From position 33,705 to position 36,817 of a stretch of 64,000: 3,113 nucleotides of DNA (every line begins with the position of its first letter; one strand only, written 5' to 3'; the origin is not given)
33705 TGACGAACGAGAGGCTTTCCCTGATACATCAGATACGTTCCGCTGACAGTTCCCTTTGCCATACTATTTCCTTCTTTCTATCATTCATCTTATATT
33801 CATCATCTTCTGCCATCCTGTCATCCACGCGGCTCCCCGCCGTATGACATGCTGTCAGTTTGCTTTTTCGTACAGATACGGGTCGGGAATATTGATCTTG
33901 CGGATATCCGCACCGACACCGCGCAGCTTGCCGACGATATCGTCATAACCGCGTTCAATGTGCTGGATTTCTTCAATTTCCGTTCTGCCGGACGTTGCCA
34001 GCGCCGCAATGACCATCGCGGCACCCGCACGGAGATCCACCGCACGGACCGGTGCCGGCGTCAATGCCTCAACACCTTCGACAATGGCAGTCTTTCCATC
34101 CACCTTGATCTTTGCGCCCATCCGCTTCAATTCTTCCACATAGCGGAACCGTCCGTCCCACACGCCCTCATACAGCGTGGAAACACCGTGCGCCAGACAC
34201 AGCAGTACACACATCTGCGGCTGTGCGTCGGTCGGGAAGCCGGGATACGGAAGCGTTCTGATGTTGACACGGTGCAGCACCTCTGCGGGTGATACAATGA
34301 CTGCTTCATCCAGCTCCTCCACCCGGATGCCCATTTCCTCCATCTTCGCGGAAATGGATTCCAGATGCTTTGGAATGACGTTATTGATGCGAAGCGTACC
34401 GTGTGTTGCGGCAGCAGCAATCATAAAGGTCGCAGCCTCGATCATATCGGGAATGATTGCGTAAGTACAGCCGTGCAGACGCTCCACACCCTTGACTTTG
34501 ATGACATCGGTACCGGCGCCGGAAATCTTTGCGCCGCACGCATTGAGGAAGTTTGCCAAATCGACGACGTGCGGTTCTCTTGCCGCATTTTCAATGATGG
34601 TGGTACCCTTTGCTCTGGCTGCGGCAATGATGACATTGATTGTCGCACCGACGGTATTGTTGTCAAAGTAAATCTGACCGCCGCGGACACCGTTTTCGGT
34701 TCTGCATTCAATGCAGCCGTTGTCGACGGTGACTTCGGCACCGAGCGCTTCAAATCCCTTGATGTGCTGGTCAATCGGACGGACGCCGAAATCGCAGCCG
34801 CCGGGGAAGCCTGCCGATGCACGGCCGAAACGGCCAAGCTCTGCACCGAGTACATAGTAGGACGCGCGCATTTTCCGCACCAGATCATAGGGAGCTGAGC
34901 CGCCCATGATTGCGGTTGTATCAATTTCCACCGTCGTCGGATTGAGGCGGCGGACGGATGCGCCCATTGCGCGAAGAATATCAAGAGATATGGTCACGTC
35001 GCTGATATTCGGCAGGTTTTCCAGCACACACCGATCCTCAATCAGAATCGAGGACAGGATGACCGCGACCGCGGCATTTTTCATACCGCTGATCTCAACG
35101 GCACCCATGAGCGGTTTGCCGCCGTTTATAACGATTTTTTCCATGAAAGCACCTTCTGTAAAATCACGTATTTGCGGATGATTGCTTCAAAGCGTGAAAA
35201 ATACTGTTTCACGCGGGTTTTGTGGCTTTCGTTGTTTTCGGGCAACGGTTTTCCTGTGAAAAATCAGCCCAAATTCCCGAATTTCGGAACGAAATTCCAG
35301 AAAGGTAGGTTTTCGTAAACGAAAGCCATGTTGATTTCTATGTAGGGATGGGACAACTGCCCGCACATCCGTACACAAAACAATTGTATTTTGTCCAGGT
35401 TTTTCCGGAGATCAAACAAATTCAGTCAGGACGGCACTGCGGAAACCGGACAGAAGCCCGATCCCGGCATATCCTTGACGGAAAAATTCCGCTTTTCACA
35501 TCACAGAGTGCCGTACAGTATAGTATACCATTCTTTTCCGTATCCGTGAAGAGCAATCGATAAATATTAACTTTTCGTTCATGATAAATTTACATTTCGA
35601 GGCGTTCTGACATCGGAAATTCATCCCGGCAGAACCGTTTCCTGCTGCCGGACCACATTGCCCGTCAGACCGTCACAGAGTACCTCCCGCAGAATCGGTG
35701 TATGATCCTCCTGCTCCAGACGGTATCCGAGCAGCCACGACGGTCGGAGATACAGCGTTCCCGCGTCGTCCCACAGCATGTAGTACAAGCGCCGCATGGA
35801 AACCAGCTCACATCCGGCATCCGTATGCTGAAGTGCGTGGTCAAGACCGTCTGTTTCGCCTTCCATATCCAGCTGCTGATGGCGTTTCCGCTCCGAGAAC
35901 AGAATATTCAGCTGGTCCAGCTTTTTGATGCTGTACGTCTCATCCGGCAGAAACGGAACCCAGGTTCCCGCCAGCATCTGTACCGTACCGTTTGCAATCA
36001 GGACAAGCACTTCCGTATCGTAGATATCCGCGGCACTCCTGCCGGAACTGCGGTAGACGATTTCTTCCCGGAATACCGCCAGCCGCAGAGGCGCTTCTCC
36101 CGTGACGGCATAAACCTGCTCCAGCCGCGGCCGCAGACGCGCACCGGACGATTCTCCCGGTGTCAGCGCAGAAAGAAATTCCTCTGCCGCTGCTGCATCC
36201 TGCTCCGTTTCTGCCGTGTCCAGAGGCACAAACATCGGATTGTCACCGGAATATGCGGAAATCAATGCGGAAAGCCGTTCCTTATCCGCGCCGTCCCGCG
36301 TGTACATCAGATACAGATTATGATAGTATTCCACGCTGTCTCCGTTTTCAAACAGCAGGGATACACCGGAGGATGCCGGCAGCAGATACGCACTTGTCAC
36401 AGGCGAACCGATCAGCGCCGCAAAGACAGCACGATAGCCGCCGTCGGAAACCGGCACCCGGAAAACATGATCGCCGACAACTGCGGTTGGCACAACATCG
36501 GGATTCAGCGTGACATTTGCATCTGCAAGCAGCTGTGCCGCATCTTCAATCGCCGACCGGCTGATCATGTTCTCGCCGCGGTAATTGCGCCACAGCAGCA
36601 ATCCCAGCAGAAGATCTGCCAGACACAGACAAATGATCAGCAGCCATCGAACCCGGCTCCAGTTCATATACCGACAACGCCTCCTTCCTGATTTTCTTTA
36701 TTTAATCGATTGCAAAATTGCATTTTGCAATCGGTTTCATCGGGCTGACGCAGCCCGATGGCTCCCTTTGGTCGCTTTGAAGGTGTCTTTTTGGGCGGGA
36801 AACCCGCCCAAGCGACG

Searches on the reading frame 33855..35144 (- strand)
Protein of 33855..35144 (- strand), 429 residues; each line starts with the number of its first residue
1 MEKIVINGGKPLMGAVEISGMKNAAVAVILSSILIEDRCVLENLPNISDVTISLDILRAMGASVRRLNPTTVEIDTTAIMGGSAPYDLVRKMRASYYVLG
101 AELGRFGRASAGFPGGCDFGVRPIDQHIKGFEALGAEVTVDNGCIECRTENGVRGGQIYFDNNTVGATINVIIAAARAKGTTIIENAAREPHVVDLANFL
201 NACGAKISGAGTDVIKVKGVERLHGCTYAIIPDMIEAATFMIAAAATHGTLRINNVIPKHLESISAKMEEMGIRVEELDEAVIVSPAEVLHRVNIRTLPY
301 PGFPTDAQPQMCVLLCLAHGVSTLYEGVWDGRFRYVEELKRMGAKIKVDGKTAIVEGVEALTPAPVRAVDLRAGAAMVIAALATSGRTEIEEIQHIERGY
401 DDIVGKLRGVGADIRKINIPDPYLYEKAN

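Call 65: find_encoding_contigs(protein=window:33855-35144:-, flank=10000, max_places=1)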
Protein window:33855-35144:- (429 aa): 6 contigs read that carry it; 1 place shown.
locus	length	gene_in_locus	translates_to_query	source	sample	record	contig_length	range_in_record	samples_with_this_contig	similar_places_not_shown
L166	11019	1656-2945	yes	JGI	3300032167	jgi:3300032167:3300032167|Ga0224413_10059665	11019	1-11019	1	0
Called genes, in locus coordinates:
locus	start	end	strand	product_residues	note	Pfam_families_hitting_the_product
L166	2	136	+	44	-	?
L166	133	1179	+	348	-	-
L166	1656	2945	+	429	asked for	PF00275:EPSP_synthase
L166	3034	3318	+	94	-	-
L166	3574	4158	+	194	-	-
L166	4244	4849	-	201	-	-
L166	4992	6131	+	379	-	PF14100:DUF6807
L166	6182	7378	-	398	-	PF01168:Ala_racemase_N, PF00842:Ala_racemase_C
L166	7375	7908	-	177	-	-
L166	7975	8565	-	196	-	-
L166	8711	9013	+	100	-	-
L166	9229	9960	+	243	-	PF00318:Ribosomal_S2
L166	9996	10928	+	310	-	PF00889:EF_TS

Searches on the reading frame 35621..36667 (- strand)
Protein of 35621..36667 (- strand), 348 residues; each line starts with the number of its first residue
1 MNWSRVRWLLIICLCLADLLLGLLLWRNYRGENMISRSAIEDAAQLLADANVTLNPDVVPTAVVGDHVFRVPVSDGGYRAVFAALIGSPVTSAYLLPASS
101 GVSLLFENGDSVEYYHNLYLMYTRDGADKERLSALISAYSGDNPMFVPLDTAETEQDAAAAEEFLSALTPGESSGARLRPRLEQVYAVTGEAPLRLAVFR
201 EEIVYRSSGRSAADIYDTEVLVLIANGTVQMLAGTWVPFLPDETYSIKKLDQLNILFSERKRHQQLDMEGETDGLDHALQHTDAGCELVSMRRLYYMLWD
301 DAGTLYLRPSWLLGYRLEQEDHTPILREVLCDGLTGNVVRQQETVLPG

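Call 26: find_encoding_contigs(protein=window:35621-36667:-, flank=3000, max_places=10)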
Protein window:35621-36667:- (348 aa): 5 contigs read that carry it; 3 places shown.
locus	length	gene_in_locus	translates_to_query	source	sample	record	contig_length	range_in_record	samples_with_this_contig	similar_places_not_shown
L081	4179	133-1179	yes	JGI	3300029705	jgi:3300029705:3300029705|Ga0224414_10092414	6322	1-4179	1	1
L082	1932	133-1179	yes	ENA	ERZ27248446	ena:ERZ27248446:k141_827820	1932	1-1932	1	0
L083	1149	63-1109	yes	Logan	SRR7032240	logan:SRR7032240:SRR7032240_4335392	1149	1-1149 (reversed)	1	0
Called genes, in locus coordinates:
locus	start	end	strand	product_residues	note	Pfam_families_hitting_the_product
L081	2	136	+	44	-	?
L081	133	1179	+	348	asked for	-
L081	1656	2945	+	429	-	PF00275:EPSP_synthase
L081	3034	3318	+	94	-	-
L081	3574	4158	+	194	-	-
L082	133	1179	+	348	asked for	-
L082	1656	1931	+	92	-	?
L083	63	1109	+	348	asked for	-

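Call 54: find_homologous_proteins(query=window:35621-36667:-, max_evalue=1e-60)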
Query window:35621-36667:- (348 aa): 35 proteins with E <= 1e-60 among 8000 candidates.
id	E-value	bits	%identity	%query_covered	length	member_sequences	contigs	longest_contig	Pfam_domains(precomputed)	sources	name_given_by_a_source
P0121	3.6e-230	781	100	100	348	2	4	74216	-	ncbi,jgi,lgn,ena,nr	ncbi:MAG: hypothetical protein E7604_01455 [Ruminococcaceae bacterium]|nr:hypothetical protein [Osci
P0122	7.2e-192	655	84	99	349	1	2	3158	-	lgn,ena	-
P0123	9.3e-171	586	76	99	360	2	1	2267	-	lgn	-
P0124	5.2e-167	574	73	99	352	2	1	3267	-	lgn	-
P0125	9.2e-167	573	73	99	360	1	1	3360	-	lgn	-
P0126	1.1e-162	559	73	99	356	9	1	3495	-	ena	-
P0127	1.4e-161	556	70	99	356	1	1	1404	-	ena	-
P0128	5.4e-160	551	71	99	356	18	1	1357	-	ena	-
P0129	5.0e-156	538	68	99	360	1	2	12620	-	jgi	-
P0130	2.8e-155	535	68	99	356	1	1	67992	-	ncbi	-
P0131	7.6e-153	527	67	99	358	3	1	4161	-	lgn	-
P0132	1.5e-152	526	68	100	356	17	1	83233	-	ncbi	-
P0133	9.6e-152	523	67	100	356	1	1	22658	-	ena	-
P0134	1.7e-151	523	68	100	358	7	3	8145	-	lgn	-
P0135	1.2e-150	520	66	99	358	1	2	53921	-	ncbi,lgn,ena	-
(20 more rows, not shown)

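Call 55: find_encoding_contigs(protein=P0122, flank=2500, max_places=3)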
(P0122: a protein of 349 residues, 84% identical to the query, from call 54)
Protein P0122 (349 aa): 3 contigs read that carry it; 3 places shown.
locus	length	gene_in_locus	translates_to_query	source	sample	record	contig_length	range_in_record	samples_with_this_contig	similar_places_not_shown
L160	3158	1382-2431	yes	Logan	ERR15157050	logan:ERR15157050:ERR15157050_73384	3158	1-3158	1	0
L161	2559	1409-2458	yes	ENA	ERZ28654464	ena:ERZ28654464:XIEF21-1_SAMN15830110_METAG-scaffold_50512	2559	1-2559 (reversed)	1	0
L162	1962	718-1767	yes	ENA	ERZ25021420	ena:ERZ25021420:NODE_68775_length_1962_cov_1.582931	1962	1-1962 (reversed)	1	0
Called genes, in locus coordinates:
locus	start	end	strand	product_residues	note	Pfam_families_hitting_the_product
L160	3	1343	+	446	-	?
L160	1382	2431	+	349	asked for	-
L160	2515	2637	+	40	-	-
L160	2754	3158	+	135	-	?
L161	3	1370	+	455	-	?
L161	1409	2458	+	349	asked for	-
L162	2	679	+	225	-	?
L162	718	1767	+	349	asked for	-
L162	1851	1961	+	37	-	?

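Call 56: find_encoding_contigs(protein=P0130, flank=2500, max_places=2)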
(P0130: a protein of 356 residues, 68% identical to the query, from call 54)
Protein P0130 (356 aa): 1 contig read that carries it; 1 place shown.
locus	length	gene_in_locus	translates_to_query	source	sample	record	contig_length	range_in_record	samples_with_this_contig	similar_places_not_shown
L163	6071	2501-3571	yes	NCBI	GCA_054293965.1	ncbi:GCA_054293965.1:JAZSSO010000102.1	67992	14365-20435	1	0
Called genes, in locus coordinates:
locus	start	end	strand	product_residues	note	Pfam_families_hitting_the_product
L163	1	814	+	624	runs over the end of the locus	PF00672:HAMP, PF00512:HisKA, PF02518:HATPase_c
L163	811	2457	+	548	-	-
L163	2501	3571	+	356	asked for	-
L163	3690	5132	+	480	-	PF00275:EPSP_synthase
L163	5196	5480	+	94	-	-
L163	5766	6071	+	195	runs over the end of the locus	-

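Call 57: find_encoding_contigs(protein=P0132, flank=2500, max_places=2)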
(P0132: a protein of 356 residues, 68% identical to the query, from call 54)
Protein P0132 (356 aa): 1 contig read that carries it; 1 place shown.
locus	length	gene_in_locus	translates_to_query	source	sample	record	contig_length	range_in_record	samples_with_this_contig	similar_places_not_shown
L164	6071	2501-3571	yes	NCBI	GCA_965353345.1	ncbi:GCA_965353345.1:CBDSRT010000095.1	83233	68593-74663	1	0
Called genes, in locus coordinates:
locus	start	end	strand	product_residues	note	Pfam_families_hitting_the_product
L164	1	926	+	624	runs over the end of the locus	PF00672:HAMP, PF00512:HisKA, PF02518:HATPase_c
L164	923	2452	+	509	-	-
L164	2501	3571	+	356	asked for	-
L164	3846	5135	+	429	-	PF00275:EPSP_synthase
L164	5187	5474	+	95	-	-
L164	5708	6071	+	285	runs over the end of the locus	PF02645:DegV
